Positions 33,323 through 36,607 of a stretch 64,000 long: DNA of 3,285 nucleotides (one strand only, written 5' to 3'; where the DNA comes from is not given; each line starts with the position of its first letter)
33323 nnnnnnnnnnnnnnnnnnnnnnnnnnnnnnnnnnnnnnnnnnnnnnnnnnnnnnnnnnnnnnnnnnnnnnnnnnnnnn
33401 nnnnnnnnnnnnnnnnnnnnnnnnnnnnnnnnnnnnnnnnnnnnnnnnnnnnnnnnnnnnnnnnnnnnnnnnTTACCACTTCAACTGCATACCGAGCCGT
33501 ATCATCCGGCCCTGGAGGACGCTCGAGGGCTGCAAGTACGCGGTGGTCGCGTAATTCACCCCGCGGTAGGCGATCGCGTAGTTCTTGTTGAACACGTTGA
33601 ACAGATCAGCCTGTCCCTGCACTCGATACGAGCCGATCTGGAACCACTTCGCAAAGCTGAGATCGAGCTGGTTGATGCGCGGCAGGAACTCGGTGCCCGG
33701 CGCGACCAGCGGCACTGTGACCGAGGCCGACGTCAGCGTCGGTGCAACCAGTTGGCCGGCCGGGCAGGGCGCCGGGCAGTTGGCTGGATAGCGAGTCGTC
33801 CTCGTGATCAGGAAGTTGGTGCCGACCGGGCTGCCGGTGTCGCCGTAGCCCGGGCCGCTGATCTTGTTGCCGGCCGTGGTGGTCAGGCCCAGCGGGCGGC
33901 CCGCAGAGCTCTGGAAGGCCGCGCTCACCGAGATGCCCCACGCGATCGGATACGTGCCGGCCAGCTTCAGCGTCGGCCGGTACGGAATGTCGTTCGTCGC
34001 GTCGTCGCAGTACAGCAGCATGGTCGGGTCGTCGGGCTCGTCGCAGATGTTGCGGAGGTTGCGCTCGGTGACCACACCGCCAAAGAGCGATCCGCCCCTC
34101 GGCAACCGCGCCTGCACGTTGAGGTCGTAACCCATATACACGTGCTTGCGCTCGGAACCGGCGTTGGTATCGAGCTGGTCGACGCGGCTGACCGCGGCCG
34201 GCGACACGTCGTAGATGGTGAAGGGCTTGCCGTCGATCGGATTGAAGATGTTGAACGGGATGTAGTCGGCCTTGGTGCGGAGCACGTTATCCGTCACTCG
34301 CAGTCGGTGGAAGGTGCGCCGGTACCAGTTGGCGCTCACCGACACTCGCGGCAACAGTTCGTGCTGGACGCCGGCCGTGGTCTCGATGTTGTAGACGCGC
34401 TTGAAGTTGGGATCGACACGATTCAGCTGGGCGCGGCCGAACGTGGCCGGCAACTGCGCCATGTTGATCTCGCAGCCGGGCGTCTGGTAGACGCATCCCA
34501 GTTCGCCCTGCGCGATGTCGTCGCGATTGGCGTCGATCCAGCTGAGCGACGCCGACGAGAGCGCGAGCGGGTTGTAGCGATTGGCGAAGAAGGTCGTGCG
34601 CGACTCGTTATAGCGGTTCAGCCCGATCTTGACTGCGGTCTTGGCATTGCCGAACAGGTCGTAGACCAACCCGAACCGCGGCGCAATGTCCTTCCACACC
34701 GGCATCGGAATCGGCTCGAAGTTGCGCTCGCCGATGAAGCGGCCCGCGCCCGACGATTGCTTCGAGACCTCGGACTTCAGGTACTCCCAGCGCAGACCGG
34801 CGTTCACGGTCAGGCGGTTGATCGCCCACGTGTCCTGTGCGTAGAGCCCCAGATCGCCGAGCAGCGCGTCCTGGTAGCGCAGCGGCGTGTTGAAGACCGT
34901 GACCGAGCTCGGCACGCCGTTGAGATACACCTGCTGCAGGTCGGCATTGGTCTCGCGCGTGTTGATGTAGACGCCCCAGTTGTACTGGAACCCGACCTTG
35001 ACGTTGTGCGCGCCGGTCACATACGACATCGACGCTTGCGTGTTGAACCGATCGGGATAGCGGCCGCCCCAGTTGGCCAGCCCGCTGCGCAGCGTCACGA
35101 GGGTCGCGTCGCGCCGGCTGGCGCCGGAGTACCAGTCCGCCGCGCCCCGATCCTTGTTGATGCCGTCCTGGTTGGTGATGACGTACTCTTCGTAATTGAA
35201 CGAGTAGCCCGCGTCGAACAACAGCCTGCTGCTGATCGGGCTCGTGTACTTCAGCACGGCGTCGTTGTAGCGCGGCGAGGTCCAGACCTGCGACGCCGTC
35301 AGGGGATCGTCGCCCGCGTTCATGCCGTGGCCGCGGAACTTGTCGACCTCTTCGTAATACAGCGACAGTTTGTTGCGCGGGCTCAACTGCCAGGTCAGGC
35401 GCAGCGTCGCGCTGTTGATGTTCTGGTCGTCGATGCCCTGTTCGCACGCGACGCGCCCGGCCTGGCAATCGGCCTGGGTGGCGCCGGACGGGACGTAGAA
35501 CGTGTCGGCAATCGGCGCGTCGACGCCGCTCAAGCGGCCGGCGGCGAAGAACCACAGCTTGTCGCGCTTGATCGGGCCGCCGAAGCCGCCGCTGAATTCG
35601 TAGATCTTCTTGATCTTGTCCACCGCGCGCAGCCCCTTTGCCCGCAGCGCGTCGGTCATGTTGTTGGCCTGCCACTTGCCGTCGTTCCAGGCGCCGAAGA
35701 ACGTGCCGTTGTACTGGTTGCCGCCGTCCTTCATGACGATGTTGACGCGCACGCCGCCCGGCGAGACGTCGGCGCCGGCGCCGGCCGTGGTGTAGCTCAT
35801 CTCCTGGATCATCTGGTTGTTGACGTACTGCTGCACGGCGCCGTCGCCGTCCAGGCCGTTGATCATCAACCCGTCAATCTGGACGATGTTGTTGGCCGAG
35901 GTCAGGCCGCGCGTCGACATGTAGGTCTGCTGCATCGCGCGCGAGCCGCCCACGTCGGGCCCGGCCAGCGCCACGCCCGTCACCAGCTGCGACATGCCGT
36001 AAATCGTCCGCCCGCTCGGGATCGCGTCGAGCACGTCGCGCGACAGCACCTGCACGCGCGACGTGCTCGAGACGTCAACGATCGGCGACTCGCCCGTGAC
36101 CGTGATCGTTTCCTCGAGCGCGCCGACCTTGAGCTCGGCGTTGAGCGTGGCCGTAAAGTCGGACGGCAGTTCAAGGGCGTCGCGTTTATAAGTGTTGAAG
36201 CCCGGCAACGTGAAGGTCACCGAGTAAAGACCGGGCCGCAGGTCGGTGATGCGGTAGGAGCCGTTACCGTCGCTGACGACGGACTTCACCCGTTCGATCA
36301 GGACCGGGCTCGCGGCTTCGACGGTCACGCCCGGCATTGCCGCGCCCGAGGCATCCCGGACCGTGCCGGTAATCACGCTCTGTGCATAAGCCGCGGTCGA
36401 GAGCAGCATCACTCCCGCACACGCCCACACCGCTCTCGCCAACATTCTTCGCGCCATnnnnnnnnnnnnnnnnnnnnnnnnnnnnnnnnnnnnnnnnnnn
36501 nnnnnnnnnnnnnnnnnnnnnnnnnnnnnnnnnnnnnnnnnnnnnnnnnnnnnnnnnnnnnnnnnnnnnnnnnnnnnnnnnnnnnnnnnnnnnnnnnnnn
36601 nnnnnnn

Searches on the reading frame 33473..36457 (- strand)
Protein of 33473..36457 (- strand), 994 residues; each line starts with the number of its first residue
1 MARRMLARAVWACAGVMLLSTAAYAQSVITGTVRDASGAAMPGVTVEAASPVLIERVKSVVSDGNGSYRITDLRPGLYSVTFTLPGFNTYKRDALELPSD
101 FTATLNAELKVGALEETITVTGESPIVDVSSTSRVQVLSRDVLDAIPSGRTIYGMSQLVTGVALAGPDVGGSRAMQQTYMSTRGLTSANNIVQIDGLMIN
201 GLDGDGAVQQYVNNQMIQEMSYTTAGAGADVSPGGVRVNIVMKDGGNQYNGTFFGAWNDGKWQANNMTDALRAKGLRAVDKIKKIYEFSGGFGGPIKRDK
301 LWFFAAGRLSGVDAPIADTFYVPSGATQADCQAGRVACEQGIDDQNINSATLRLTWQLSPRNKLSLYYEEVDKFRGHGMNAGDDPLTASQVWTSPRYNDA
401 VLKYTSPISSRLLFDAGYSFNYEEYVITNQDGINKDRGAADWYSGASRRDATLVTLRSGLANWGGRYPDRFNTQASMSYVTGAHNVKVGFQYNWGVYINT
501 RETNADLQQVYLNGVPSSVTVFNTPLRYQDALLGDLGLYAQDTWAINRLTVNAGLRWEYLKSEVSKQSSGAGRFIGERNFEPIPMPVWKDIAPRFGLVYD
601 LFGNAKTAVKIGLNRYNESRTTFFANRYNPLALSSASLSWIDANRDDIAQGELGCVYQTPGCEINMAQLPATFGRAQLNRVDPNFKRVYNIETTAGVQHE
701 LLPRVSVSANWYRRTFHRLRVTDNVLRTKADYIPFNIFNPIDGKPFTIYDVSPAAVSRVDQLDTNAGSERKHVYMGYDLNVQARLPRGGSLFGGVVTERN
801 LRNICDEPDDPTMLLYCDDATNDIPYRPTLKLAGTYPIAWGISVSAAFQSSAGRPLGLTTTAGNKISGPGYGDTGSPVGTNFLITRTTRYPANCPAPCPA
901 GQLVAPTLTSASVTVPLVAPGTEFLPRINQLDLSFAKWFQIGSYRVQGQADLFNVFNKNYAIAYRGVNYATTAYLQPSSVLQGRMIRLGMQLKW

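Call 47: search_protein_families(library=pfam, proteins=[window:33473-36457:-])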
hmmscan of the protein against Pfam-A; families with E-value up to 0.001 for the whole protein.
window:33473-36457:- (994 aa): 5 families
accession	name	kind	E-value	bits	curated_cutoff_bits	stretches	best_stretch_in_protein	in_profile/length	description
PF25183.1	OMP_b-brl_4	-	3.9e-35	121.9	30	3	340-721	147-564/838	Outer membrane beta barrel domain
PF13620.12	CarboxypepD_reg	-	5.1e-17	62.4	32.3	1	29-109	2-81/82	Carboxypeptidase regulatory-like domain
PF13715.12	CarbopepD_reg_2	-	5.5e-06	26.8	32.2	1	29-112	1-79/88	CarboxypepD_reg-like domain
PF07715.20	Plug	-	1.5e-05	25.9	23.9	1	130-234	4-102/107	TonB-dependent Receptor Plug Domain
PF17210.9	SdrD_B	-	0.00013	22.6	29.7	1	34-86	17-68/112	SdrD B-like domain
